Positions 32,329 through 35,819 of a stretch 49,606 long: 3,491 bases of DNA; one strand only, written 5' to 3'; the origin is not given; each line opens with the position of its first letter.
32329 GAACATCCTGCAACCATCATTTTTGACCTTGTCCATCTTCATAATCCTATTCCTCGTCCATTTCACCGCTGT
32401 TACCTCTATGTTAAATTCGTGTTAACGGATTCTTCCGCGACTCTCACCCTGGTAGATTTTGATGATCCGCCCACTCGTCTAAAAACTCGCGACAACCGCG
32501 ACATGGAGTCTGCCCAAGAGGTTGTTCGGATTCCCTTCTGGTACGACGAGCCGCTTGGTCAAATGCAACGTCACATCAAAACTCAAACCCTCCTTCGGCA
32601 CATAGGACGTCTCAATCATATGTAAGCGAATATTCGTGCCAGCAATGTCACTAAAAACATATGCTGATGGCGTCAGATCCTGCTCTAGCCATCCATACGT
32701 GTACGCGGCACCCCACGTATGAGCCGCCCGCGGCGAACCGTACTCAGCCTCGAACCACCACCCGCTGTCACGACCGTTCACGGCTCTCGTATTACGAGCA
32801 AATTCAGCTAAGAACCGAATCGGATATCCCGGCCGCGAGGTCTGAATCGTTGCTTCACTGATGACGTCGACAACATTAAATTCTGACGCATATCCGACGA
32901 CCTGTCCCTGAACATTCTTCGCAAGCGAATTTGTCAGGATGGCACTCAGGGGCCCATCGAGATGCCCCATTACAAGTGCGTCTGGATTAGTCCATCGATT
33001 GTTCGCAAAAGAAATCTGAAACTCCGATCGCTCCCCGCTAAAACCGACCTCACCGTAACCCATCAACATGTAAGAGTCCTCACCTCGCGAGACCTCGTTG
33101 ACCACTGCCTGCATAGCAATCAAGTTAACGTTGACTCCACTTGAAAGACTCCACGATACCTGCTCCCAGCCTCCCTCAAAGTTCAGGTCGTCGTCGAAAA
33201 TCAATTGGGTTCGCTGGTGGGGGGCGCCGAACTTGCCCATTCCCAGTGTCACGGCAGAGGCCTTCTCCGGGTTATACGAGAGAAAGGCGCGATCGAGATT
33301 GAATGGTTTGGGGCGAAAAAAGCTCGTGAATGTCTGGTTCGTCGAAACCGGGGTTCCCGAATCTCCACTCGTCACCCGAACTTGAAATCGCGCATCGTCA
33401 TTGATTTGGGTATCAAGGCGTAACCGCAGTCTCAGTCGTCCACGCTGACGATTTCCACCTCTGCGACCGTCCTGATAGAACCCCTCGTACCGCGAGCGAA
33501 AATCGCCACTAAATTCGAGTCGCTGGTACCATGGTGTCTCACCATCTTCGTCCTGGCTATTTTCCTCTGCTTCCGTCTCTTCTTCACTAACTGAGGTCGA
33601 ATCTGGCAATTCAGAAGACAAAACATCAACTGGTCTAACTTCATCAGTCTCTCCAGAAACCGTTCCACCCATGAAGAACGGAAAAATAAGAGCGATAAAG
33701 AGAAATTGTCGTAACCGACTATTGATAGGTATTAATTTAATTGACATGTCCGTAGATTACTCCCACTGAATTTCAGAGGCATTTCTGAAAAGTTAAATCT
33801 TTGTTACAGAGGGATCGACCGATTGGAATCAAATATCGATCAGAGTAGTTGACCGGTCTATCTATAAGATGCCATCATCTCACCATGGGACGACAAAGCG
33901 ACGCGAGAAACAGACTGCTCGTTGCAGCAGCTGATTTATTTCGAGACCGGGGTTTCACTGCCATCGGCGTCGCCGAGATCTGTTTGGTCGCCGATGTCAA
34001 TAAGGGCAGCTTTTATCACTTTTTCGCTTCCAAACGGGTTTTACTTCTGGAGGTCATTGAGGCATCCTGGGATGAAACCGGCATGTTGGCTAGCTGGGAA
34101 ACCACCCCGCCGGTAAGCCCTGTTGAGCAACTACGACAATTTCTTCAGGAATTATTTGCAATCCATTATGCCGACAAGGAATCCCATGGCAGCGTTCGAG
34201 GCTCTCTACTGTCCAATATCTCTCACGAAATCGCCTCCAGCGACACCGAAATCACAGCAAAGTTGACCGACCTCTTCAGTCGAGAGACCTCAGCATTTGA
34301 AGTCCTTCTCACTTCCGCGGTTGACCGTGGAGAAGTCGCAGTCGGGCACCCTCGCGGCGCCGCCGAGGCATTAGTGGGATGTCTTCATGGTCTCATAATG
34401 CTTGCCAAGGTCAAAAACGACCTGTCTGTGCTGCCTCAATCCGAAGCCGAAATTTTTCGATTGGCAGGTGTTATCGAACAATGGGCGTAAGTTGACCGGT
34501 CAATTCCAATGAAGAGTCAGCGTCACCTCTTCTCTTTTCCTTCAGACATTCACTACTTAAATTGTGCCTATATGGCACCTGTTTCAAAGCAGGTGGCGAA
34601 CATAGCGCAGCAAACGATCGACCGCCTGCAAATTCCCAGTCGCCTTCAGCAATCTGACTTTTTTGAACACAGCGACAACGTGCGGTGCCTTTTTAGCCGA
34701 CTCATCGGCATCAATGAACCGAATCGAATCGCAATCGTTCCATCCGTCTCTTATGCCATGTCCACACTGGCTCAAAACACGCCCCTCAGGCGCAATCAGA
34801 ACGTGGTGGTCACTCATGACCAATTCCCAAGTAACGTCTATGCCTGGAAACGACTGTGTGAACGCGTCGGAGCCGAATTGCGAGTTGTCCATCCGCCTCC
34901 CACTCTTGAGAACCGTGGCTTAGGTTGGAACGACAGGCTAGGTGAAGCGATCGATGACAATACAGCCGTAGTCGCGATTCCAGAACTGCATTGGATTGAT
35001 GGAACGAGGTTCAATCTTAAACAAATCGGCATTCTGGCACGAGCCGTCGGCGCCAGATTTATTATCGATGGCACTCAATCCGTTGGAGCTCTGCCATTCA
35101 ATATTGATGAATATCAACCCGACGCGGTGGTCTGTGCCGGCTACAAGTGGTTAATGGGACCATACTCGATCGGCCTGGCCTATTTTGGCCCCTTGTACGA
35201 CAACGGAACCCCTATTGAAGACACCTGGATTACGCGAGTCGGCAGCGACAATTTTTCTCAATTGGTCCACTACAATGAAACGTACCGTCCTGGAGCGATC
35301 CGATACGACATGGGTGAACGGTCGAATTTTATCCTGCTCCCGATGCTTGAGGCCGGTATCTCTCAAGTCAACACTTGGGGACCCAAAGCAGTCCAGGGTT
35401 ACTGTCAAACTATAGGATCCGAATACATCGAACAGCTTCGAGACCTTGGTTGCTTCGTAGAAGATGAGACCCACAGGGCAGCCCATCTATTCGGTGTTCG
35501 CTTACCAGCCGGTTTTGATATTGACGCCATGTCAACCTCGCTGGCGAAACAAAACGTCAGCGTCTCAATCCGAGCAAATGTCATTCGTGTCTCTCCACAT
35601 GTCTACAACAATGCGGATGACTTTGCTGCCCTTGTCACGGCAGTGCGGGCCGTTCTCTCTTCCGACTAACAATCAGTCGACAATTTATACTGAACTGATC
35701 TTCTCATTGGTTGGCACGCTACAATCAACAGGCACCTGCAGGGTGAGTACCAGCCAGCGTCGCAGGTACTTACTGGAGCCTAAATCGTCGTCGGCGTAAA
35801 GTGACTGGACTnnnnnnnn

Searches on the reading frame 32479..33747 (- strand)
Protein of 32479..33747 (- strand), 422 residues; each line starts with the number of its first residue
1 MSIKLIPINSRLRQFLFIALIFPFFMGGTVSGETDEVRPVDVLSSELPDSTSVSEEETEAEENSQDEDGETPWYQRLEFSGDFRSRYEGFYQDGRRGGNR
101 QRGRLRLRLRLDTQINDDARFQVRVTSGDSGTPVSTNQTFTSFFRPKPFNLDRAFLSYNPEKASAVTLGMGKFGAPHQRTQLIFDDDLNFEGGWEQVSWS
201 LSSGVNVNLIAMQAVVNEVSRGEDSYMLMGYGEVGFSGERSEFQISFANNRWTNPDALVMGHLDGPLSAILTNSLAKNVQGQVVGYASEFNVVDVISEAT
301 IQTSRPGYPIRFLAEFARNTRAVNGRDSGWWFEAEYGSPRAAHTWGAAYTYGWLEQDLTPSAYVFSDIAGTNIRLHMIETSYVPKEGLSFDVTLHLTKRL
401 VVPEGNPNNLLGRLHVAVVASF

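Call 4: search_protein_families(library=pfam, proteins=[window:32479-33747:-])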
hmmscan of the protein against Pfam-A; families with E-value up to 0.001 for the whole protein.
window:32479-33747:- (422 aa): 1 family
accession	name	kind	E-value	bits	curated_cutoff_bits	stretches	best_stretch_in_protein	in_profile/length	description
PF16930.11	Porin_5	-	1.1e-29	103.9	22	1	99-202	158-263/535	Putative porin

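Call 77: search_protein_families(library=ncbifam, proteins=[window:32479-33747:-], max_evalue=0.001)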
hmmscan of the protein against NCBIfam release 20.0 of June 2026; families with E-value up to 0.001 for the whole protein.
window:32479-33747:- (422 aa): 0 families

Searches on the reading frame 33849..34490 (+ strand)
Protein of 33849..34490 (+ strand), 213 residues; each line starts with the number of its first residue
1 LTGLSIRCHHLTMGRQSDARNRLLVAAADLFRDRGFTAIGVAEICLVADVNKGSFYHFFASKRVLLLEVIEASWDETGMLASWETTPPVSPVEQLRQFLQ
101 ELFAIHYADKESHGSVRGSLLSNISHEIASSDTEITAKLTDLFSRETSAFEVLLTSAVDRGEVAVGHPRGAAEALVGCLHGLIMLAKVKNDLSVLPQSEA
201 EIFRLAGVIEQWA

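Call 4: search_protein_families(library=pfam, proteins=[window:33849-34490:+])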
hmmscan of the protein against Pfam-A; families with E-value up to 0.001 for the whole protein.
window:33849-34490:+ (213 aa): 4 families
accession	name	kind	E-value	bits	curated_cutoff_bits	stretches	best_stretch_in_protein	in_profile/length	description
PF00440.29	TetR_N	-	5.8e-12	45.6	24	1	23-69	1-47/47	Bacterial regulatory proteins, tetR family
PF17932.6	TetR_C_24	-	0.00011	22.8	26.4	1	90-182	3-87/114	Tetracyclin repressor-like, C-terminal domain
PF16859.10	TetR_C_11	-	0.00016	22.5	32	1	115-179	25-90/113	Tetracyclin repressor-like, C-terminal domain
PF16925.10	TetR_C_13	-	0.00051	20.9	27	1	93-192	3-99/109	Tetracyclin repressor-like, C-terminal domain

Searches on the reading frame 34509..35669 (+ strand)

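Call 4: search_protein_families(library=pfam, proteins=[window:34509-35669:+])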
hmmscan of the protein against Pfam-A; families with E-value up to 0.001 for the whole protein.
window:34509-35669:+ (386 aa): 1 family
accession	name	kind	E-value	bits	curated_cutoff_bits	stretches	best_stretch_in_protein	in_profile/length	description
PF00266.25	Aminotran_5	-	8.8e-25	87.9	21.5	1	51-353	41-336/371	Aminotransferase class-V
